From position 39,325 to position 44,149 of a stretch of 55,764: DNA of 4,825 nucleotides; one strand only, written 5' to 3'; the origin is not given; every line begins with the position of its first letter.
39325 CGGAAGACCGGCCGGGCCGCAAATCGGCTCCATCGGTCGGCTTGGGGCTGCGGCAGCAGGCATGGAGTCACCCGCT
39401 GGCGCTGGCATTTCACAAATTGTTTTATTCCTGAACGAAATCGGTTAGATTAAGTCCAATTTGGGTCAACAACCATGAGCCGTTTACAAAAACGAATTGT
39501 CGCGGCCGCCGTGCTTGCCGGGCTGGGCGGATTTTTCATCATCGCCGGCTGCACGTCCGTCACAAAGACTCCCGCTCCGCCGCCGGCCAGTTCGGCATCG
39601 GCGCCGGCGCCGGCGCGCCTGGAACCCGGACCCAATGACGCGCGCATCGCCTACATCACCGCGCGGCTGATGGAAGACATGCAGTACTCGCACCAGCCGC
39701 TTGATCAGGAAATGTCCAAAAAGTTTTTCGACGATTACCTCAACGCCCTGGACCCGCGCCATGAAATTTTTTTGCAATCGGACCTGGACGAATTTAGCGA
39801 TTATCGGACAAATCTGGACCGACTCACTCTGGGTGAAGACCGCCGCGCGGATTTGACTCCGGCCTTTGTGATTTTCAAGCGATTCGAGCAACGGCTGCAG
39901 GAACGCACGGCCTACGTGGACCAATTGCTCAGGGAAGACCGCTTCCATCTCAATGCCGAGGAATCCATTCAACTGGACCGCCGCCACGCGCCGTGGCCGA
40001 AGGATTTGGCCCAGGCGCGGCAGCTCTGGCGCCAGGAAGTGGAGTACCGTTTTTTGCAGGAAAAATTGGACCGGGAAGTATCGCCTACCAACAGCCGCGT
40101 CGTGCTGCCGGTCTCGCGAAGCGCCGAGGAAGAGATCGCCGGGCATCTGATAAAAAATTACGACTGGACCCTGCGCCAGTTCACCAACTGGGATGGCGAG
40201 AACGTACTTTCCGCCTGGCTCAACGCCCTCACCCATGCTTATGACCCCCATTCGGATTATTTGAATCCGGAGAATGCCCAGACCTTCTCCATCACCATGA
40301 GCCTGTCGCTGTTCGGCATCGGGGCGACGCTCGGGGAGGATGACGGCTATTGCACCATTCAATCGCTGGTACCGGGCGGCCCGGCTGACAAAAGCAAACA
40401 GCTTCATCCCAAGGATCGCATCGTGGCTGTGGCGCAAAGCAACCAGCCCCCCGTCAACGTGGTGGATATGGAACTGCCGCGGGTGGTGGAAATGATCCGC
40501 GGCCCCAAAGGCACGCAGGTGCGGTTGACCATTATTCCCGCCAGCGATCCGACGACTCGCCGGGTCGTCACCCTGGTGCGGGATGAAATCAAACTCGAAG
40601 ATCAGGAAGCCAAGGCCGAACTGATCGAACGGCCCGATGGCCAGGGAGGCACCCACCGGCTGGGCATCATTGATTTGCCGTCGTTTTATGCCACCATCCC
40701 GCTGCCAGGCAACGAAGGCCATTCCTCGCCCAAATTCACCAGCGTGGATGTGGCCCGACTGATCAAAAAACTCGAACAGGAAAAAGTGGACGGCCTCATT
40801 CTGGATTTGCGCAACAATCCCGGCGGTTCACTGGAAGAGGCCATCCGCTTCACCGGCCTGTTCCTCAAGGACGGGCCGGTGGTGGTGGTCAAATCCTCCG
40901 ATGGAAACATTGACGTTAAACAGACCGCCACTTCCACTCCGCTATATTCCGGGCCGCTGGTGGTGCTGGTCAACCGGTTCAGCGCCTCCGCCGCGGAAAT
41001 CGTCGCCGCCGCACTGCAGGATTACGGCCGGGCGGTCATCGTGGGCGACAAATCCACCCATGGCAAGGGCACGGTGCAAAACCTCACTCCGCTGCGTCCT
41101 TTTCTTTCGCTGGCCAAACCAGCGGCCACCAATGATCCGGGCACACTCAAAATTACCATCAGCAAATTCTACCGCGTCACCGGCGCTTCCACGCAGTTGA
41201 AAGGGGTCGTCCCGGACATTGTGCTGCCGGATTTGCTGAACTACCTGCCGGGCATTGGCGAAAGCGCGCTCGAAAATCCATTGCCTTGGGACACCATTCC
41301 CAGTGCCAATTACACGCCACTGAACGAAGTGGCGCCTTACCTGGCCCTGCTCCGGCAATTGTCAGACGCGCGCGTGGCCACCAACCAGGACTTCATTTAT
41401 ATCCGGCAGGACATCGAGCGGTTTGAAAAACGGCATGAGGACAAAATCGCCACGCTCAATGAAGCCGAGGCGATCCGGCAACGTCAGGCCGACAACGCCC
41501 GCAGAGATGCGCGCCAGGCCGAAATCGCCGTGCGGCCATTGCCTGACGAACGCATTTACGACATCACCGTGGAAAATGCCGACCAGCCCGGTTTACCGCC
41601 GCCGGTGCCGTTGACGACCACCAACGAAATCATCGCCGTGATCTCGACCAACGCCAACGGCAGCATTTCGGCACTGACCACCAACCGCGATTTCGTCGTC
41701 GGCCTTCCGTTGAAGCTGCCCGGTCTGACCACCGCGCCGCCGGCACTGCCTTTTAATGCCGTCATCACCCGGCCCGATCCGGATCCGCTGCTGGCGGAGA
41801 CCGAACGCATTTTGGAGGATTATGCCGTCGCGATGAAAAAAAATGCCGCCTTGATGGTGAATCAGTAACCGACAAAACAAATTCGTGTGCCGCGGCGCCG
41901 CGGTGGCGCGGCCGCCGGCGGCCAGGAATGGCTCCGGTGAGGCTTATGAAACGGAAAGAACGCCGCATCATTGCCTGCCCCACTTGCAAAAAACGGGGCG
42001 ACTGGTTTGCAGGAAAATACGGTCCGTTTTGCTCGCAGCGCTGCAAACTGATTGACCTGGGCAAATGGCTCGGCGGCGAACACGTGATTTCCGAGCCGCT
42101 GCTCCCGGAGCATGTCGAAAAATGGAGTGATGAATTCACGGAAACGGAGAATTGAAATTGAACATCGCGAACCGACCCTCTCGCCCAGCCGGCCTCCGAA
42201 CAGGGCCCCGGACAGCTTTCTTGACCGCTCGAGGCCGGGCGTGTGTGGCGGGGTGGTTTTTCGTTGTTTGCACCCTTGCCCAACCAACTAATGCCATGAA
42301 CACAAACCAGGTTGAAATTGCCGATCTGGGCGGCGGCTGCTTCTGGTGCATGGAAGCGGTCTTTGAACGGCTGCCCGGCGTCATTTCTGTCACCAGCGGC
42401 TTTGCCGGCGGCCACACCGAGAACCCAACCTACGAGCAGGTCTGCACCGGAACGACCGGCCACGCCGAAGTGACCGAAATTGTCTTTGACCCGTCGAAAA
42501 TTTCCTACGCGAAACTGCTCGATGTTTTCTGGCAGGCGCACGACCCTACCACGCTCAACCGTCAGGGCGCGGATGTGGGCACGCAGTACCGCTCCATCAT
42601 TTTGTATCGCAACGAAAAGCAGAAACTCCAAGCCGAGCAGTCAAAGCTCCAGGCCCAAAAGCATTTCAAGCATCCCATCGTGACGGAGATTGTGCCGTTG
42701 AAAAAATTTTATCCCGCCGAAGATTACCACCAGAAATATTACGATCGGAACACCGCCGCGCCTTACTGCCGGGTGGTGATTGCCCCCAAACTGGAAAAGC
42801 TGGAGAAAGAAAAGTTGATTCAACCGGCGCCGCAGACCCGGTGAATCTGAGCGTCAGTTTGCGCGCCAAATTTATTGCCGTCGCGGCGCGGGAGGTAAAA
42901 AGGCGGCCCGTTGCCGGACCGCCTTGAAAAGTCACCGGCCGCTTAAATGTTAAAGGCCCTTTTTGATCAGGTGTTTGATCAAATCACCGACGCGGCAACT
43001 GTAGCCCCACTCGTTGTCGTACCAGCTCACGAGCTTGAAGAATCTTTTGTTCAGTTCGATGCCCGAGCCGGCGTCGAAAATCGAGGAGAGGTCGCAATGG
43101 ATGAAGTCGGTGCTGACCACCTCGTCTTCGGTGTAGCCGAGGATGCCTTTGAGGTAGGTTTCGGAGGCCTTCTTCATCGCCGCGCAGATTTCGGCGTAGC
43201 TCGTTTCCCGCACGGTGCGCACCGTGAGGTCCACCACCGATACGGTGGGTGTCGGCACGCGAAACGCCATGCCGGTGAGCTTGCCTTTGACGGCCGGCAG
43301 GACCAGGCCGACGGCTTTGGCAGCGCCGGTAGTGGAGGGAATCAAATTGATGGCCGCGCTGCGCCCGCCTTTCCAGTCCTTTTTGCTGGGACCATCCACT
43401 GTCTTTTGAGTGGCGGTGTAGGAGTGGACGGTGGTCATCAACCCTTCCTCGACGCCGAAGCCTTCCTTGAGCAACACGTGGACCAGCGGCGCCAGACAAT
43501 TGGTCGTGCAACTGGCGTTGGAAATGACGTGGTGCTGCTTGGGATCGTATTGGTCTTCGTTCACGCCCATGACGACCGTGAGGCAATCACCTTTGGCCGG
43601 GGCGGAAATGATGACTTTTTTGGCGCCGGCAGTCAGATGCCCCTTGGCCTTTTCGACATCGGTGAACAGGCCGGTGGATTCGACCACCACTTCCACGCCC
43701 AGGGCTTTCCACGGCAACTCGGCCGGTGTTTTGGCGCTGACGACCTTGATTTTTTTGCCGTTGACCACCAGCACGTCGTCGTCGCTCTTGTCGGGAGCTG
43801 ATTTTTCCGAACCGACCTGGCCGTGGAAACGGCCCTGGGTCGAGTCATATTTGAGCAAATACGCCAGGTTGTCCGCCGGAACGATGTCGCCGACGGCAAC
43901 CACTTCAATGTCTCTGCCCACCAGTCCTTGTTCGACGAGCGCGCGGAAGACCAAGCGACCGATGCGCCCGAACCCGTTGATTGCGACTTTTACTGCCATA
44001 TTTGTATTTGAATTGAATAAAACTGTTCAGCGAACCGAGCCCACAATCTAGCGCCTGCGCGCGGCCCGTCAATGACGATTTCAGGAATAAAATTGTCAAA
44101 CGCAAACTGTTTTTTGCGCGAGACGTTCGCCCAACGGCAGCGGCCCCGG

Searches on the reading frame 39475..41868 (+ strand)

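Call 12: search_protein_families(library=pfam, proteins=[window:39475-41868:+], max_evalue=0.001)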
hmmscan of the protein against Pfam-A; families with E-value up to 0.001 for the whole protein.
window:39475-41868:+ (797 aa): 4 families
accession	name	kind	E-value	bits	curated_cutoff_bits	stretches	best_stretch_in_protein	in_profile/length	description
PF17804.6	TSP_NTD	-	5.9e-46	157.5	26.4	1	64-266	3-188/188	Tail specific protease N-terminal domain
PF03572.23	Peptidase_S41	-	1e-45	155.7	24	1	396-583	2-164/165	Peptidase family S41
PF11818.13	DUF3340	-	7.3e-26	91.6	28.6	1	594-684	6-96/155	C-terminal domain of tail specific protease (DUF3340)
PF00595.29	PDZ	-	1.1e-10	42.2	23.2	1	277-353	9-80/81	PDZ domain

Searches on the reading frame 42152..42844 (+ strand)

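Call 12: search_protein_families(library=pfam, proteins=[window:42152-42844:+], max_evalue=0.001)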
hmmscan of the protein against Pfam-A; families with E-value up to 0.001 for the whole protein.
window:42152-42844:+ (230 aa): 1 family
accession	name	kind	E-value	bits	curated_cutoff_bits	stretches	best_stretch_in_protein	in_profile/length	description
PF01625.27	PMSR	-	8.4e-68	227.9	23.7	1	59-206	4-152/153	Peptide methionine sulfoxide reductase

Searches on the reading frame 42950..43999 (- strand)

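Call 12: search_protein_families(library=pfam, proteins=[window:42950-43999:-], max_evalue=0.001)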
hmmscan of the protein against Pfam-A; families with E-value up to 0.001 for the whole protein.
window:42950-43999:- (349 aa): 2 families
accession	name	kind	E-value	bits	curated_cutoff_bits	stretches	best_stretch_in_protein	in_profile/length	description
PF02800.25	Gp_dh_C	-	6.2e-66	221.3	24.4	1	169-327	1-158/158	Glyceraldehyde 3-phosphate dehydrogenase, C-terminal domain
PF00044.30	Gp_dh_N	-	1.5e-34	118.7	31.7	1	3-114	1-100/101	Glyceraldehyde 3-phosphate dehydrogenase, NAD binding domain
